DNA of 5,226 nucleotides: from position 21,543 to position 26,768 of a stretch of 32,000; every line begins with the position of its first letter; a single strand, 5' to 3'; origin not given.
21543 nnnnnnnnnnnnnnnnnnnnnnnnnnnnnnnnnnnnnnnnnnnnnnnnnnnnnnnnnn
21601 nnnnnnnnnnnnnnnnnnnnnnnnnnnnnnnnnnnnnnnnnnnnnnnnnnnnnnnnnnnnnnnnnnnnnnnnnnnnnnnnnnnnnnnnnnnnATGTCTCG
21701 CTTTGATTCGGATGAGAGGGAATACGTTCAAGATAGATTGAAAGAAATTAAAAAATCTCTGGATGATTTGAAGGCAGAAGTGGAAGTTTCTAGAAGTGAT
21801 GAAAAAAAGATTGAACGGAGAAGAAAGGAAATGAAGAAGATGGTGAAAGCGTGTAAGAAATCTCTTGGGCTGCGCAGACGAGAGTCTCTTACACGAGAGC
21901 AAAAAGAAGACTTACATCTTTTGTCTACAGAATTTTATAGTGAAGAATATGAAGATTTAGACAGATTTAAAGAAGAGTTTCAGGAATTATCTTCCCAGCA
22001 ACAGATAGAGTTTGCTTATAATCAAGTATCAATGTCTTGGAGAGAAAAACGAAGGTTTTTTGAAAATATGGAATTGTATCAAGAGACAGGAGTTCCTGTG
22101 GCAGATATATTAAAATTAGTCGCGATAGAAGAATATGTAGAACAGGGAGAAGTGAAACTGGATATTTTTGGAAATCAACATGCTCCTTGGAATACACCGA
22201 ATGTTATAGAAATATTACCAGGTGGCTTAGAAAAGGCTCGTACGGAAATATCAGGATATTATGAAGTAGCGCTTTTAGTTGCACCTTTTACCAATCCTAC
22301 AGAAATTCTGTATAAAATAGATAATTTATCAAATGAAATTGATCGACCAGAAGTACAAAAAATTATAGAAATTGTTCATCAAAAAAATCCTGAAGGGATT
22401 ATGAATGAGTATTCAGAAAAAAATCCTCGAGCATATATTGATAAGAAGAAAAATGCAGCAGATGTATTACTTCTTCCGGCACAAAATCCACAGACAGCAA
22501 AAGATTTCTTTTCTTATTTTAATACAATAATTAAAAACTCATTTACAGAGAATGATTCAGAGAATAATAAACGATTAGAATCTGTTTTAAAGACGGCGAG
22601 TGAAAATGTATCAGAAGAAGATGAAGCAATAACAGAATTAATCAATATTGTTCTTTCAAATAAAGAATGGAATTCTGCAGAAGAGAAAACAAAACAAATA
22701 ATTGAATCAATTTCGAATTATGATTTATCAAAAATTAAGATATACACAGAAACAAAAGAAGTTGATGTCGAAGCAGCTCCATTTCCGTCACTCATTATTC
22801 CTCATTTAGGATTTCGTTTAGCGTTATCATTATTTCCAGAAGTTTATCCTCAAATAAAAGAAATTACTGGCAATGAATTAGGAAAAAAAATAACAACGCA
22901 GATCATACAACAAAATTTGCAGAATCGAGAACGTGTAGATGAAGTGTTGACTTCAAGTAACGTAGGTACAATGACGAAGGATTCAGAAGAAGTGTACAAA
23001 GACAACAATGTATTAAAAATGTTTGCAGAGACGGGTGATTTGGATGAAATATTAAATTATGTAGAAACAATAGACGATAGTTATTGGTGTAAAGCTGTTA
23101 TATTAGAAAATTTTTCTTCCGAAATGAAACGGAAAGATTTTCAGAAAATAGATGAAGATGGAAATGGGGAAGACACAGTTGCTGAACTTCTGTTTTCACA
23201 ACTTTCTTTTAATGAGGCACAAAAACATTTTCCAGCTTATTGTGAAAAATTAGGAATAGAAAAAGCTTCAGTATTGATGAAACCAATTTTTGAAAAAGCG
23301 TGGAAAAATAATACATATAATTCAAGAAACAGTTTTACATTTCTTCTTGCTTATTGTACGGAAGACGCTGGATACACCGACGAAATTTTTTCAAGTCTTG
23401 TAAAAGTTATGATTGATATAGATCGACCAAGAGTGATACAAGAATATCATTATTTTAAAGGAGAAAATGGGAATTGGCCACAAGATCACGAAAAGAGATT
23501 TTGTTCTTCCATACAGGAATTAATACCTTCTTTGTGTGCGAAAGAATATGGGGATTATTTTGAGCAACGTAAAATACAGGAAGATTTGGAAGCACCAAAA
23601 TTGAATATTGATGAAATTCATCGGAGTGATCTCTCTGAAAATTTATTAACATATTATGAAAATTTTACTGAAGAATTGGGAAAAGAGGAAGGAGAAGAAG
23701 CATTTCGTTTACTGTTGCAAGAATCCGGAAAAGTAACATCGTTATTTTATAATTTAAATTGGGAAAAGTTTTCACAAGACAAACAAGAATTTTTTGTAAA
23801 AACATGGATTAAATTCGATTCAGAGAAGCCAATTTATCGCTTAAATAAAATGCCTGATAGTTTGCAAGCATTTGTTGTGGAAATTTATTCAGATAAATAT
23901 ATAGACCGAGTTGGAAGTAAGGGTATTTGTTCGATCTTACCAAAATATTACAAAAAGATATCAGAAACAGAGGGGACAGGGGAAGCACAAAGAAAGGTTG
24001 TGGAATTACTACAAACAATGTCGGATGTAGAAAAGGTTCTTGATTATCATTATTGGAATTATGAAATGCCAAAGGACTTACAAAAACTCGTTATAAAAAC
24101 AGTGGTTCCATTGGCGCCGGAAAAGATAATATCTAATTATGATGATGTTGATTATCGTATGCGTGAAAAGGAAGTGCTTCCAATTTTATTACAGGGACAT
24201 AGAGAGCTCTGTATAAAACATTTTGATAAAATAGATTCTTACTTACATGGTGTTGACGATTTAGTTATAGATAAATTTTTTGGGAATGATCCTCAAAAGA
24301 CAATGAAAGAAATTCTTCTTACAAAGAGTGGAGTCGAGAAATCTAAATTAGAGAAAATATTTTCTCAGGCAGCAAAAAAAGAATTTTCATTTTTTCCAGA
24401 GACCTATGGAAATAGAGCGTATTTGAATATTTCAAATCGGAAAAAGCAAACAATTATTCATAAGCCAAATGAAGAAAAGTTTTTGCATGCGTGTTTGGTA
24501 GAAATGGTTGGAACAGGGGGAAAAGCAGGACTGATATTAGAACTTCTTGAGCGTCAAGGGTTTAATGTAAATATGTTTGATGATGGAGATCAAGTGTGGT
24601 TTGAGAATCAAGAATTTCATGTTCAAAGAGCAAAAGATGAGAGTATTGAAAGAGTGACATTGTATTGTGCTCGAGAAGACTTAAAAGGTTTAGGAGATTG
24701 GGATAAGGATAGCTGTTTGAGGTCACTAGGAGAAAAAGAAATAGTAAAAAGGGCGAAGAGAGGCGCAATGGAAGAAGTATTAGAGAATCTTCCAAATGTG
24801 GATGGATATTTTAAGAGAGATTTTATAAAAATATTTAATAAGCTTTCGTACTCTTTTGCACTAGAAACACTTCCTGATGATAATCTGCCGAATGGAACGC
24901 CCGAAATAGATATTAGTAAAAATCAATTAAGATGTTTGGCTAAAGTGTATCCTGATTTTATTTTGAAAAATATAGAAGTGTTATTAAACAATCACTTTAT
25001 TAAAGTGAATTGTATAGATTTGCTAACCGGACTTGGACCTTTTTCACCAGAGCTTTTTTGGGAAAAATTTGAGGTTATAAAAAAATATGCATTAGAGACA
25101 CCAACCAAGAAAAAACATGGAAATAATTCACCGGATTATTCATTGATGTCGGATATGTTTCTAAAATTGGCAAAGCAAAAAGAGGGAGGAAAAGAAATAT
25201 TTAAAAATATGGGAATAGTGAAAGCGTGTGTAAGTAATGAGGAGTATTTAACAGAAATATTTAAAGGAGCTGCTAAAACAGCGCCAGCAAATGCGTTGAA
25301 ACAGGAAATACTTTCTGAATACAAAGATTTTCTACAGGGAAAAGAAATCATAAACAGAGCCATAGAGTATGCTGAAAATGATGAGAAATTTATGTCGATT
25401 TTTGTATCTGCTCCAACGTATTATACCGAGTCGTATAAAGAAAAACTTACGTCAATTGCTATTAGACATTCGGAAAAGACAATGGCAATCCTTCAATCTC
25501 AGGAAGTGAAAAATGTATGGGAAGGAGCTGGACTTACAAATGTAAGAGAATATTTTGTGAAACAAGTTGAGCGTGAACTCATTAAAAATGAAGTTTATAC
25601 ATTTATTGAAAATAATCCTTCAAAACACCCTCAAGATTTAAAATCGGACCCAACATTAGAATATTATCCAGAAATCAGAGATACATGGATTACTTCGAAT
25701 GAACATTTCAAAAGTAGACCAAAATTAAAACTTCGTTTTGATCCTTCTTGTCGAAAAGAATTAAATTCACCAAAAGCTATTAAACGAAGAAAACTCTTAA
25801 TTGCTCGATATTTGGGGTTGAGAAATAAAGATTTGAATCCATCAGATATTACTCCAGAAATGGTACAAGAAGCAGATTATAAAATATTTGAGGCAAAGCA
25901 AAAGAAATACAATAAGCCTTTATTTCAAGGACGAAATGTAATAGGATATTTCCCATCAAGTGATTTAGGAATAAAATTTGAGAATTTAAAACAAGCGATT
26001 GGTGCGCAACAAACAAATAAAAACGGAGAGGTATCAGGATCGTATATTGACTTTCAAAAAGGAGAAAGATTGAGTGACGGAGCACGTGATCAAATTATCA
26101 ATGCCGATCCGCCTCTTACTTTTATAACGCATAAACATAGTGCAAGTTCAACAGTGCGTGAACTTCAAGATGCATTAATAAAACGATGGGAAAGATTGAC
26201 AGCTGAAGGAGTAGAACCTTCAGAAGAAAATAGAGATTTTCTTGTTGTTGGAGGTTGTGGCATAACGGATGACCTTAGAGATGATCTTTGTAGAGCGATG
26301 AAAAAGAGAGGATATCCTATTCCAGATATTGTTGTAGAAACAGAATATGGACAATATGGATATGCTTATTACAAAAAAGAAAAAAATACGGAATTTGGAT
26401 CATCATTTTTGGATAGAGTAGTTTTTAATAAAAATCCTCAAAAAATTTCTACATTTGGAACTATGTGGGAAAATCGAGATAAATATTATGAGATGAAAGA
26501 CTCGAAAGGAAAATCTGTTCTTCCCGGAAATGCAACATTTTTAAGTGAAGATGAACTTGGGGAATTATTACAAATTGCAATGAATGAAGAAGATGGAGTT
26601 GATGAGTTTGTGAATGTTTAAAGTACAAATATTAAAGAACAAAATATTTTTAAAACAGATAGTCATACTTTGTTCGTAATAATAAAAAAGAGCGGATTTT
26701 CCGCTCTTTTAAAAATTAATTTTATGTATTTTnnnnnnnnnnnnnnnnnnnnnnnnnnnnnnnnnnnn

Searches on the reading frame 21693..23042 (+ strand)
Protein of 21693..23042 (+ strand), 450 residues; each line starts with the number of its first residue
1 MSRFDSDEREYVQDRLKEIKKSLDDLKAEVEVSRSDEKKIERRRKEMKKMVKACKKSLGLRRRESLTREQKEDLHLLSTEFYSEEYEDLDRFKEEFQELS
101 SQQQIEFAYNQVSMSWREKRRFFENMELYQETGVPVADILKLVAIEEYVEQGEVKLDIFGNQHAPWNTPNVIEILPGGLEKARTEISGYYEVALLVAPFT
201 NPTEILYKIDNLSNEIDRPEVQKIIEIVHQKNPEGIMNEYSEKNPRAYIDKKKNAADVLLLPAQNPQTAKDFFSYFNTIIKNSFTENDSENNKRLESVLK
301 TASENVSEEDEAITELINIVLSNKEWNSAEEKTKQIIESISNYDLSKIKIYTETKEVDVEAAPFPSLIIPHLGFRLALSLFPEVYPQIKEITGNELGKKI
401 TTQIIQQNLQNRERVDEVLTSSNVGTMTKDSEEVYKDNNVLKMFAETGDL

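Call 67: search_protein_families(library=pfam, proteins=[window:21693-23042:+], max_evalue=5)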
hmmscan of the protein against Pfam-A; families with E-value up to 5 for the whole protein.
window:21693-23042:+ (450 aa): 6 families
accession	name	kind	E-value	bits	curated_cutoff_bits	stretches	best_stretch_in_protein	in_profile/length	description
PF10566.15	Glyco_hydro_97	-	0.13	12.1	32.5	1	317-360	48-92/275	Glycoside hydrolase 97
PF10224.14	DUF2205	-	0.14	12.7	26.7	1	2-44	11-53/75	Short coiled-coil protein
PF13027.11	DUF3888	-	0.32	11.8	22.2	1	180-230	38-86/87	Protein of unknown function (DUF3888)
PF09177.16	STX6_10_61_N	-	1.5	9.8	29.4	1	9-48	43-82/99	Syntaxin 6/10/61, N-terminal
PF02677.20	QueH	-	1.7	9.2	23.5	1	8-130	37-163/175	Epoxyqueuosine reductase QueH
PF02601.20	Exonuc_VII_L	-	3.7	7.4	35.9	1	12-107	160-277/315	Exonuclease VII, large subunit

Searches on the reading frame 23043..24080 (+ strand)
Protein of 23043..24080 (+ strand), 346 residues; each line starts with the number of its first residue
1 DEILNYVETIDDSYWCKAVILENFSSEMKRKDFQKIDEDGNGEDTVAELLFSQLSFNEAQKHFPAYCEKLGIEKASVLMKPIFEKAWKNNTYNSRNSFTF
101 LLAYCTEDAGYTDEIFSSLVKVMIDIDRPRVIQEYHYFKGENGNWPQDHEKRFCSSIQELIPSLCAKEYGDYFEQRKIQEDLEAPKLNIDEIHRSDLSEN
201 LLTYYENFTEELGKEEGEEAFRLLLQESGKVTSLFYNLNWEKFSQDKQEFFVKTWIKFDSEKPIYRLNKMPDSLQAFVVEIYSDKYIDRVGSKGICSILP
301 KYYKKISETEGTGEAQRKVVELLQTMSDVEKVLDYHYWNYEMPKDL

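Call 67: search_protein_families(library=pfam, proteins=[window:23043-24080:+], max_evalue=5)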
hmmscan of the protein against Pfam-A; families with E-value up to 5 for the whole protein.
window:23043-24080:+ (346 aa): 1 family
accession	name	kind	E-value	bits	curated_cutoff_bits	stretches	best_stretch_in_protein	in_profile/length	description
PF18136.6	DNApol_Exo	-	0.046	13.3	26.7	1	33-120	199-279/282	DNA mitochondrial polymerase exonuclease domain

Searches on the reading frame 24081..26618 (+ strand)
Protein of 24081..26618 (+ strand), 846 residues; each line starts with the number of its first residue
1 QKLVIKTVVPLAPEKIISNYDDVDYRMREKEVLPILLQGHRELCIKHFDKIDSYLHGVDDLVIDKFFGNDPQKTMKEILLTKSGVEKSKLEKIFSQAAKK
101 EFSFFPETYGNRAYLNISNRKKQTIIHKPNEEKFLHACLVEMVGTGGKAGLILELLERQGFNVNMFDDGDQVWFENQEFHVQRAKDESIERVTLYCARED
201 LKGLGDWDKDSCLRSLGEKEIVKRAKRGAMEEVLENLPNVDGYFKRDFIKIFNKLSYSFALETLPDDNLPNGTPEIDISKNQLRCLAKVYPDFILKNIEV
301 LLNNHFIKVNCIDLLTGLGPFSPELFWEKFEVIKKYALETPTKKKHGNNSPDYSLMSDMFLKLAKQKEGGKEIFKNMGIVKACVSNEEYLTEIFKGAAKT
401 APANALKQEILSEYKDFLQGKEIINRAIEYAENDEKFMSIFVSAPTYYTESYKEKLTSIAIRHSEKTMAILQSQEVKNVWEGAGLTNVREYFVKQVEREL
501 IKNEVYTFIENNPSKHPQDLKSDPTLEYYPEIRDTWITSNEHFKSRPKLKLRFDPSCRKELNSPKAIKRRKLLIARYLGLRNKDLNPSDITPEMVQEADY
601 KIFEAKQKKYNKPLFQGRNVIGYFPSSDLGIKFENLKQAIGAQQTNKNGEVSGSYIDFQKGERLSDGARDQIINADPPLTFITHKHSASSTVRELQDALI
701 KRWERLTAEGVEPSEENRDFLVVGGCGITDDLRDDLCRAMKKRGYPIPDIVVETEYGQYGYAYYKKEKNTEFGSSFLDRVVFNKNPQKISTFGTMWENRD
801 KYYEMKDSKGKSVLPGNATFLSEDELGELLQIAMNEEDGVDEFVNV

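Call 45: find_related_loci(query=A3, collection=metagenome_contigs, flank=10000)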
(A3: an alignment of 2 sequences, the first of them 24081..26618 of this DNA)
Query A3 (846 aa) in metagenome_contigs; peptide patterns used: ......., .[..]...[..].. (x = any residue, [..] = any of these).
220 stretches matched a pattern; 1 encode a relative of the query (tblastn E <= 1e-3); 1 distinct loci.
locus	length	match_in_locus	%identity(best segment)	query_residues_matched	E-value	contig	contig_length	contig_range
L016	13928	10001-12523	49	1-843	0e+0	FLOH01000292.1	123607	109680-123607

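Call 46: find_related_loci(query=A3, collection=viral_contigs, flank=10000)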
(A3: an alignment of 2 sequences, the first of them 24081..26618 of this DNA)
Query A3 (846 aa) in viral_contigs; peptide patterns used: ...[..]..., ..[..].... (x = any residue, [..] = any of these).
133 stretches matched a pattern, but none encodes a relative of the query by tblastn (E <= 1e-3).

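Call 49: search_solved_structures(query=A3, max_evalue=1)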
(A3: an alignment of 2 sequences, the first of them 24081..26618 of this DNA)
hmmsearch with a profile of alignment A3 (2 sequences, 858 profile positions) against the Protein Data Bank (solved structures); distinct sequences matched with E-value up to 1: 3.
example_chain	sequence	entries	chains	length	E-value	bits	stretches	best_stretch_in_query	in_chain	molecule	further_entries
5but_A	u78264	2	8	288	0.12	13.7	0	441-481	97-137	Ktr system potassium uptake protein A,Ktr system potassium uptake protein A | Ktr system potassium uptake protein A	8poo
4f2n_A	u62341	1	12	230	0.2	13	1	65-106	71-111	Superoxide dismutase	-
8k0e_B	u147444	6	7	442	0.59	11.4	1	529-561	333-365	Cartilage-associated protein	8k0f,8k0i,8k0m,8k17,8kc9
